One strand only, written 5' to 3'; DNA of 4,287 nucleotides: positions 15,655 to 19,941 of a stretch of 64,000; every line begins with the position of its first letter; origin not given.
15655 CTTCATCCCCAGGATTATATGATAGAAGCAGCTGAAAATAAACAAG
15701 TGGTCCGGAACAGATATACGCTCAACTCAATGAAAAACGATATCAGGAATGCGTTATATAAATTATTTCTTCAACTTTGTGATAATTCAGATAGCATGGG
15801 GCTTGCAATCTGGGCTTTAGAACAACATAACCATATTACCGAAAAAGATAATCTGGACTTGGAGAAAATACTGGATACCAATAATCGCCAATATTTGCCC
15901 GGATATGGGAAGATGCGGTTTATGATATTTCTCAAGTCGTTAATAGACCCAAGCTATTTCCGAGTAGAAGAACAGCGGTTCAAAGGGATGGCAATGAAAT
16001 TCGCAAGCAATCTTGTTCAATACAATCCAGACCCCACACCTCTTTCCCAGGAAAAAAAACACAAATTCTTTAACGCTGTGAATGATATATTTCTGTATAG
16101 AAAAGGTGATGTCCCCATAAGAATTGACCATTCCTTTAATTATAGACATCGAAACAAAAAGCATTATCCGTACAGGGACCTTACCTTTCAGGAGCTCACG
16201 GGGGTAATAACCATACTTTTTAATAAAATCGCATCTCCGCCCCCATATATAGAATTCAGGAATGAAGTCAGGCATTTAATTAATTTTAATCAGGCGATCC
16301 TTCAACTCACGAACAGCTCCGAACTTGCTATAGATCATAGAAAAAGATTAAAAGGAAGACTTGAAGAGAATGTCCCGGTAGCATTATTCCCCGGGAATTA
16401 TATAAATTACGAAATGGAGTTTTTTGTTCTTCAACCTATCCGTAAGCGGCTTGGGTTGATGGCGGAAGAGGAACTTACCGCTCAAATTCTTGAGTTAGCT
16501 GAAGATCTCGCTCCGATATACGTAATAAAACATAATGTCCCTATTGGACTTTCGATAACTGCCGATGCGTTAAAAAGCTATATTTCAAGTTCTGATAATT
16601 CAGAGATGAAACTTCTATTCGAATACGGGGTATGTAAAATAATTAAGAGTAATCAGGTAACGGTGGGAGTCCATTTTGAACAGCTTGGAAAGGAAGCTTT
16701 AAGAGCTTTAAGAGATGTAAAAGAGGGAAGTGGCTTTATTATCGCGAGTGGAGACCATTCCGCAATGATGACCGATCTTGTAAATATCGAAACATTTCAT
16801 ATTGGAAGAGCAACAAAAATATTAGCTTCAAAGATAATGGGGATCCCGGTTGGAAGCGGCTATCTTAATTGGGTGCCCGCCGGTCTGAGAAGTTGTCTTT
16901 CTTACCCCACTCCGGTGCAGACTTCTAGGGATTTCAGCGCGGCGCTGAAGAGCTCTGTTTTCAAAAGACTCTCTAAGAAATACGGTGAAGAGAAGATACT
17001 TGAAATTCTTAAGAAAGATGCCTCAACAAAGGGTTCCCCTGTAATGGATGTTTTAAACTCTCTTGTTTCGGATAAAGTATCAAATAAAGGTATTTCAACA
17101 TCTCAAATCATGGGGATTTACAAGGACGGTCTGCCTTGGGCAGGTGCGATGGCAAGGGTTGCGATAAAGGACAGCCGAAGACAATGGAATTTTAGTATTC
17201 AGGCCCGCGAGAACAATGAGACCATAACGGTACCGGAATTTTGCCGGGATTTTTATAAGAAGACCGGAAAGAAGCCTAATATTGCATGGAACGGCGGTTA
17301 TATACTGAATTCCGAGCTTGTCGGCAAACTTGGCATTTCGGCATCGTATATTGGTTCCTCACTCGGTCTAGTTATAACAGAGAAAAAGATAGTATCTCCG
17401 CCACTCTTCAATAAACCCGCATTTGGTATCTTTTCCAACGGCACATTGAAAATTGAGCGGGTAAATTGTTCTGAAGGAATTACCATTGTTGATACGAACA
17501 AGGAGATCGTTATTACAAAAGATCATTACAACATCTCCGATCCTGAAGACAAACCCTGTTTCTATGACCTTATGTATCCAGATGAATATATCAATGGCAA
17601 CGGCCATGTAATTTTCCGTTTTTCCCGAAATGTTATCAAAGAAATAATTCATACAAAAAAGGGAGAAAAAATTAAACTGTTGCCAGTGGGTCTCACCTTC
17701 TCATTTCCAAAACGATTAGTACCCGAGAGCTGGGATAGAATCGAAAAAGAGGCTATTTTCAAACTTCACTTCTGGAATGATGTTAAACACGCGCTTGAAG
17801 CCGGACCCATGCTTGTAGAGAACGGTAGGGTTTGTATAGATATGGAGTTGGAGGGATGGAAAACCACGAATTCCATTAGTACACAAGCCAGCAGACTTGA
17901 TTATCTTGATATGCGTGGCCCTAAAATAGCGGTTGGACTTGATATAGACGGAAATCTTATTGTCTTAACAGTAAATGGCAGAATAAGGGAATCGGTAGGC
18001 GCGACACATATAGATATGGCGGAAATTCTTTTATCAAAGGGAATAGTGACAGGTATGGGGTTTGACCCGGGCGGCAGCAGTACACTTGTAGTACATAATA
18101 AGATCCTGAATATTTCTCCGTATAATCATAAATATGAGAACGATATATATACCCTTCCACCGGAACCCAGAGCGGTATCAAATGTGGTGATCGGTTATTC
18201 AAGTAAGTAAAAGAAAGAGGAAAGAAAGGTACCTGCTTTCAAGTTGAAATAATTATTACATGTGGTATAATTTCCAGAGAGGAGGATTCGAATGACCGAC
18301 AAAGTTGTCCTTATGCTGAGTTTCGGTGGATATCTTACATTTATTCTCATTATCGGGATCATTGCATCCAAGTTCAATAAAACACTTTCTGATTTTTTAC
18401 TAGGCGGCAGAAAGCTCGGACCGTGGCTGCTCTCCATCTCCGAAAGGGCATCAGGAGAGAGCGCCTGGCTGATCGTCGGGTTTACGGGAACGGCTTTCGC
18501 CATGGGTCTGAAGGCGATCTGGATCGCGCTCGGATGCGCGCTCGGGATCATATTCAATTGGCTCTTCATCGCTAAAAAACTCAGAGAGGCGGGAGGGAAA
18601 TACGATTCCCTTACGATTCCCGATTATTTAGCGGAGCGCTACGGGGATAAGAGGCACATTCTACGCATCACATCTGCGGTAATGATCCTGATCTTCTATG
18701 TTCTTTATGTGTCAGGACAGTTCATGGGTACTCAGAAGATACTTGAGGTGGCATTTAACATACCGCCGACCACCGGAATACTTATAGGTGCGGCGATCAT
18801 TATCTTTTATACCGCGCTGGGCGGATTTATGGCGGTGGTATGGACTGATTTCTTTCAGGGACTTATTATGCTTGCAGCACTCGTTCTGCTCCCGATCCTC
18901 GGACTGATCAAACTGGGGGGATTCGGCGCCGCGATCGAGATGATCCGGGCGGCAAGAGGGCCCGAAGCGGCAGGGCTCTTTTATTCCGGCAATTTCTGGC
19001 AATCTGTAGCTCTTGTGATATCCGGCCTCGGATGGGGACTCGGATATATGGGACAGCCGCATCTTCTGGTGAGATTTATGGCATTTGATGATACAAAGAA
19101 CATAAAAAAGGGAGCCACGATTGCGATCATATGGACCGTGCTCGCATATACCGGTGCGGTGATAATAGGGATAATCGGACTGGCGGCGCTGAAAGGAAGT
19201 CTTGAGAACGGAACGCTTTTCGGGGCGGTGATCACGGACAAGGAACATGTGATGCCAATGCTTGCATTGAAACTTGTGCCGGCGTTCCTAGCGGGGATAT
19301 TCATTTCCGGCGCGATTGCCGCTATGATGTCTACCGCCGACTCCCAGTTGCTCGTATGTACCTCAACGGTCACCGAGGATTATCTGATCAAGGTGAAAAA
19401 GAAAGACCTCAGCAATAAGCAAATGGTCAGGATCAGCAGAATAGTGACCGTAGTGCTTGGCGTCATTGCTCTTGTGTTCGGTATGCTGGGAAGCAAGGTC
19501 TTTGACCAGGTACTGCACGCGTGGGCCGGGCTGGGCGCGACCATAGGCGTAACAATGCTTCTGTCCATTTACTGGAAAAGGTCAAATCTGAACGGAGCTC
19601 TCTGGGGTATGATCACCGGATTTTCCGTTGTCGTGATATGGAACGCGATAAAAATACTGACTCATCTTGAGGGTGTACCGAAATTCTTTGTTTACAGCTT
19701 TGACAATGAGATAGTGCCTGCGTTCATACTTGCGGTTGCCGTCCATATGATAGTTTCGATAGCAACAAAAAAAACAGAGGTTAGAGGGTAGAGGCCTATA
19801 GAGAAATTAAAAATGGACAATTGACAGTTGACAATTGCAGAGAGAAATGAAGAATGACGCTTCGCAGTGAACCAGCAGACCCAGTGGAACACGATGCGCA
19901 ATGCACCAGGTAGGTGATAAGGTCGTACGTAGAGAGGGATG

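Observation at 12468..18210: Paralogous pair of atypical GT-B-like genes. The second is a 1390-aa fusion ending in a phosphodiester-glycosidase (NAGPA-like) domain, and the pair is separated by a MITE.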

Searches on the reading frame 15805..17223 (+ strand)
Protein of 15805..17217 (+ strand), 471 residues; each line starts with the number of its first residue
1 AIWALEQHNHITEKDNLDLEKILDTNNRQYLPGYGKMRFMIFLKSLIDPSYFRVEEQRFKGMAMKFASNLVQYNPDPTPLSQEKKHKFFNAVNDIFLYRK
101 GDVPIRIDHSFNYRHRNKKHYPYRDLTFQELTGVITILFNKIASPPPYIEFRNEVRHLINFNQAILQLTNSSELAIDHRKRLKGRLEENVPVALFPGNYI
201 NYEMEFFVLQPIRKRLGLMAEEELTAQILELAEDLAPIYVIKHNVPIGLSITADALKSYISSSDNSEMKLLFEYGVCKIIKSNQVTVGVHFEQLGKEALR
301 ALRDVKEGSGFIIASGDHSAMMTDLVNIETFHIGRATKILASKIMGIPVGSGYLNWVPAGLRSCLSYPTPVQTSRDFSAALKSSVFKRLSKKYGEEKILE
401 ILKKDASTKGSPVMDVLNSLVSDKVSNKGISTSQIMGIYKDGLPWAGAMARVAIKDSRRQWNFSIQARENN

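Call 32: search_protein_representatives(protein=window:15805-17217:+)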
Query: 471 residues. Proteins with E-value up to 0.001 (for the whole library): 110; up to 1e-10: 89; up to 1e-30: 57. The best 110 are listed.
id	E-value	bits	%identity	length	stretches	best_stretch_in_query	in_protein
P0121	2.4e-137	474.9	48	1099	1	4-469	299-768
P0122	5.0e-131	454.1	47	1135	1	11-470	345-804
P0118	1.2e-128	446.2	46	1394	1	12-469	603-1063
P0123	3.6e-120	418.3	42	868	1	5-466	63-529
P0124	1.2e-118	413.3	44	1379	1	18-465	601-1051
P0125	4.2e-118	411.5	49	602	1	37-453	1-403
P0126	5.8e-118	411.0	43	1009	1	6-467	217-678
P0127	9.5e-115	400.4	44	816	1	3-453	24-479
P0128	1.5e-114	399.8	45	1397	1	4-463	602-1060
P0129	5.3e-110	384.8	44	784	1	12-467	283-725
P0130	5.6e-109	381.4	43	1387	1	15-452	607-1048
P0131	1.4e-104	366.9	42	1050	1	21-456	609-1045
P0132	6.0e-103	361.5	43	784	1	25-467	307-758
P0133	1.2e-95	337.5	39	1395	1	4-461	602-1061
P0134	5.5e-91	322.1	38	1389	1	20-455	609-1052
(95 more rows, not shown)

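Call 54: search_solved_structures(query=A4, max_evalue=10, show_alignments=3)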
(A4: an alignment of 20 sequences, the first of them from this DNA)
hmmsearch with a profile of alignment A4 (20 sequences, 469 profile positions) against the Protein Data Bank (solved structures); distinct sequences matched with E-value up to 10: 2.
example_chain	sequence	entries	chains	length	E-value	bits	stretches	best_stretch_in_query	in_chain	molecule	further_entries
2g8l_A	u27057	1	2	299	2.4e-06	29.8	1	155-253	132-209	287aa long hypothetical protein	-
1yzg_A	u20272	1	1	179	0.66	11.9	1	194-260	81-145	ADP-ribosylation factor-like 8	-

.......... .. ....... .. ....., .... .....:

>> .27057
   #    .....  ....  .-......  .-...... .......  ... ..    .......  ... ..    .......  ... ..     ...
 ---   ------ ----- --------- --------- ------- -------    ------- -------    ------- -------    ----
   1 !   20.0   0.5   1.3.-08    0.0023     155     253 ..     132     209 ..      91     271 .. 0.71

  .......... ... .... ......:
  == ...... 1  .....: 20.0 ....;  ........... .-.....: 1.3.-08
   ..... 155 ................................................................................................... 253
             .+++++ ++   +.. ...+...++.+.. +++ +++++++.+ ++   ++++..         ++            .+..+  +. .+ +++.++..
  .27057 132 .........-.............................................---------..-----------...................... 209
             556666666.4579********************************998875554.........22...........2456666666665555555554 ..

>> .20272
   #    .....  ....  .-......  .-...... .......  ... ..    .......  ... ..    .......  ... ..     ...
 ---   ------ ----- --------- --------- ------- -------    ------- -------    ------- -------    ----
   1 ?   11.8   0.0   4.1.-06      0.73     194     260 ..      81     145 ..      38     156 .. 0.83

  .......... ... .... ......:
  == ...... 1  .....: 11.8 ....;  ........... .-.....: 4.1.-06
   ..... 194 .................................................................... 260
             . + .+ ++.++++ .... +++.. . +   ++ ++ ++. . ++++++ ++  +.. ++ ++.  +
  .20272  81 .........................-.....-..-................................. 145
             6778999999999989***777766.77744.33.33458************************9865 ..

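Call 55: search_protein_families(library=pfam, alignment_id=A4, max_evalue=10)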
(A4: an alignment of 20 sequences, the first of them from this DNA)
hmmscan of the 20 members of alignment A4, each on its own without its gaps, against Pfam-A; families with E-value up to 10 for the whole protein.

A. member 1, seq(467 aa): 0 families

B. families by the number of members that match (of 20 scanned): 11 families
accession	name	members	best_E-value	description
PF01937.24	ARMT1-like_dom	3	3.3e-10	Damage-control phosphatase ARMT1-like domain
PF05388.16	Carbpep_Y_N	1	0.01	Carboxypeptidase Y pro-peptide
PF08360.16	TetR_C_5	1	0.033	QacR-like protein, C-terminal region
PF13919.11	ASXH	1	0.066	Asx homology domain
PF19538.4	DUF6062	1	0.085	Family of unknown function (DUF6062)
PF22931.4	SAM_TNK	1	0.12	SAM domain-like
PF10644.15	Misat_Tub_SegII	1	0.13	Misato Segment II tubulin-like domain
PF12140.13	SLED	1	0.21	SLED domain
PF00862.26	GT-B_Sucrose_synth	1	0.21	Sucrose synthase first GT-B domain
PF18121.7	TFA2_Winged_2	1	0.23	TFA2 Winged helix domain 2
PF14013.11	MT0933_antitox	1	0.31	MT0933-like antitoxin protein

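Call 66: find_encoding_contigs(protein=P0123, flank=6000, max_places=2)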
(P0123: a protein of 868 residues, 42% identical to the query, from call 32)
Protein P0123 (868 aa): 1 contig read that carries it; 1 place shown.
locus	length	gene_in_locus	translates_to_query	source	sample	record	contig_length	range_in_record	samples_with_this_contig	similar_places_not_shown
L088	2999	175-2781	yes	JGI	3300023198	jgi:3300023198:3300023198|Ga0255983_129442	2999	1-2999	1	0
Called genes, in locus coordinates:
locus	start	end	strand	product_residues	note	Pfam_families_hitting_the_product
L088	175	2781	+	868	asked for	PF09992:NAGPA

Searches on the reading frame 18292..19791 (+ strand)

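Call 11: search_protein_families(library=pfam, proteins=[window:18292-19791:+], max_evalue=0.001)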
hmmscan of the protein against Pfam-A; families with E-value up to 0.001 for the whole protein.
window:18292-19791:+ (499 aa): 1 family
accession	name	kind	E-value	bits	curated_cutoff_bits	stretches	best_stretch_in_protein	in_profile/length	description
PF00474.23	SSF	-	5.9e-92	309.1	22.8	1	35-443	1-406/406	Sodium:solute symporter family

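Call 76: search_protein_families(library=ncbifam, proteins=[window:18292-19791:+], max_evalue=0.00001)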
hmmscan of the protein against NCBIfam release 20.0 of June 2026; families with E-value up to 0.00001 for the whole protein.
window:18292-19791:+ (499 aa): 11 families
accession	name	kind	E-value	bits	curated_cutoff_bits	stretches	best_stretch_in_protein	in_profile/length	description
TIGR02121.1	Na_Pro_sym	equivalog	9e-126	420.4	515.5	1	7-495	3-472/488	sodium/proline symporter PutP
NF011948.0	PRK15419.1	equivalog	1.7e-95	320.8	955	1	7-471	7-465/502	sodium/proline symporter PutP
TIGR00813.1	sss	superfamily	1.8e-78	264.5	184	1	35-443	1-411/411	sodium/solute symporter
TIGR02119.1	panF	equivalog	1.4e-57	195.8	328.05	1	11-493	7-469/471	sodium/pantothenate symporter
TIGR03648.1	Na_symport_lg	subfamily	1.6e-38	132.5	320.75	2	16-297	8-297/547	VC_2705 family sodium/solute symporter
NF058657.1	MncbAcdTpMctC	equivalog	2.1e-29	102.4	670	1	4-450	5-452/527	monocarboxylic acid transporter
NF006903.2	PRK09395.1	subfamily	1.5e-26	92.9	750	1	10-493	40-522/552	cation/acetate symporter ActP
NF009135.0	PRK12488.1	subfamily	1.4e-25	89.9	850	1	13-491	40-517/549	cation/acetate symporter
TIGR02711.1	symport_actP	equivalog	6e-21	74.8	1099.25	1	11-490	38-516/549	cation/acetate symporter ActP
NF007790.0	PRK10484.1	equivalog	3.3e-19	69.1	401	1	5-493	3-484/527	solute:sodium symporter family transporter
NF046076.1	monocarbox_MctP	equivalog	1.5e-13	50.2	625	1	14-491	8-475/481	monocarboxylate uptake permease MctP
